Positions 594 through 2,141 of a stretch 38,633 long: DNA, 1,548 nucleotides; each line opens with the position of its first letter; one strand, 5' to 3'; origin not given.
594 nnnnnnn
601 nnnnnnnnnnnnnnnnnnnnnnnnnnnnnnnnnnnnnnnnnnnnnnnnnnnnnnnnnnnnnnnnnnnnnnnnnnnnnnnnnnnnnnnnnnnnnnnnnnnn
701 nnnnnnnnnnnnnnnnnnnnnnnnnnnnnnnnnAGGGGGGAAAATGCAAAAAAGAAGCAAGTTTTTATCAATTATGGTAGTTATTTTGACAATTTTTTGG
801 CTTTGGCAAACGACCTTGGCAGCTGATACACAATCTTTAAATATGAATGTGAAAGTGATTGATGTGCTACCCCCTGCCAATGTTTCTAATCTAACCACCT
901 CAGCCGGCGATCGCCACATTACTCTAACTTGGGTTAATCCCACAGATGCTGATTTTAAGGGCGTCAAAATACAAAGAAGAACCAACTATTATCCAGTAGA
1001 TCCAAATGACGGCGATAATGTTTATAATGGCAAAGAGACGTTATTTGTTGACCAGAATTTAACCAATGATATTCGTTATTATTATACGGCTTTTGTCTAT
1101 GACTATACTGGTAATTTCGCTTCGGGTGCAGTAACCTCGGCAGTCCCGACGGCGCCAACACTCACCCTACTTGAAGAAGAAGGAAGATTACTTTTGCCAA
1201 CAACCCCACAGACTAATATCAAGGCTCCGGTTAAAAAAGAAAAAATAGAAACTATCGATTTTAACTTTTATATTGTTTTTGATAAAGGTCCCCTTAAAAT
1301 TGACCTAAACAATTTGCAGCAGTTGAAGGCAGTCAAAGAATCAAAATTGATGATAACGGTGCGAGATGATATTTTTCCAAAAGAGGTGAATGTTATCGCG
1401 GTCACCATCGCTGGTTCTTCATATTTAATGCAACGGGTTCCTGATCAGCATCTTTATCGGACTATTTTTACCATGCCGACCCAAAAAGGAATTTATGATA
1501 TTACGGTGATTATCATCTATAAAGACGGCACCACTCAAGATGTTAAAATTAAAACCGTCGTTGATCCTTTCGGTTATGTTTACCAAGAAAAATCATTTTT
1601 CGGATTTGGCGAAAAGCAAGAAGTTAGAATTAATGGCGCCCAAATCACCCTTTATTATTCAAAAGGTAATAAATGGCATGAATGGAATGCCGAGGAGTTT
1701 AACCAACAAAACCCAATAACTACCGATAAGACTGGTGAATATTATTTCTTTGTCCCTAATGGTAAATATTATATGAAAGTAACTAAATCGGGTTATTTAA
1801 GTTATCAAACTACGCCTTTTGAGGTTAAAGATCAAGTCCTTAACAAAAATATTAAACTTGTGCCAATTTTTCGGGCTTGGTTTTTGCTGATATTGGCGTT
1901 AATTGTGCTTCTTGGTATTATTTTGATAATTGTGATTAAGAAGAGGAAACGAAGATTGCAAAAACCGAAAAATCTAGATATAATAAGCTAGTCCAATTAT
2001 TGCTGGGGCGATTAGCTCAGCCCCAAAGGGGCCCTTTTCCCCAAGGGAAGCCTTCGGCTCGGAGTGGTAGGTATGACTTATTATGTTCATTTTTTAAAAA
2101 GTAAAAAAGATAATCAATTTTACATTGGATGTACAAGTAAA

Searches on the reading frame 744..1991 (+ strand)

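Call 99: search_protein_families(library=pfam, proteins=[window:744-1991:+], max_evalue=0.001)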
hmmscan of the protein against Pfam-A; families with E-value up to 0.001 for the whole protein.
window:744-1991:+ (415 aa): 2 families
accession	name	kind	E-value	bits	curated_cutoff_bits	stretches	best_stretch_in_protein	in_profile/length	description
PF13620.12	CarboxypepD_reg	-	3.3e-06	27.8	32.3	1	296-372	14-81/82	Carboxypeptidase regulatory-like domain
PF17802.7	SpaA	-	4.5e-05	23.9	23.1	1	292-364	12-79/91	Prealbumin-like fold domain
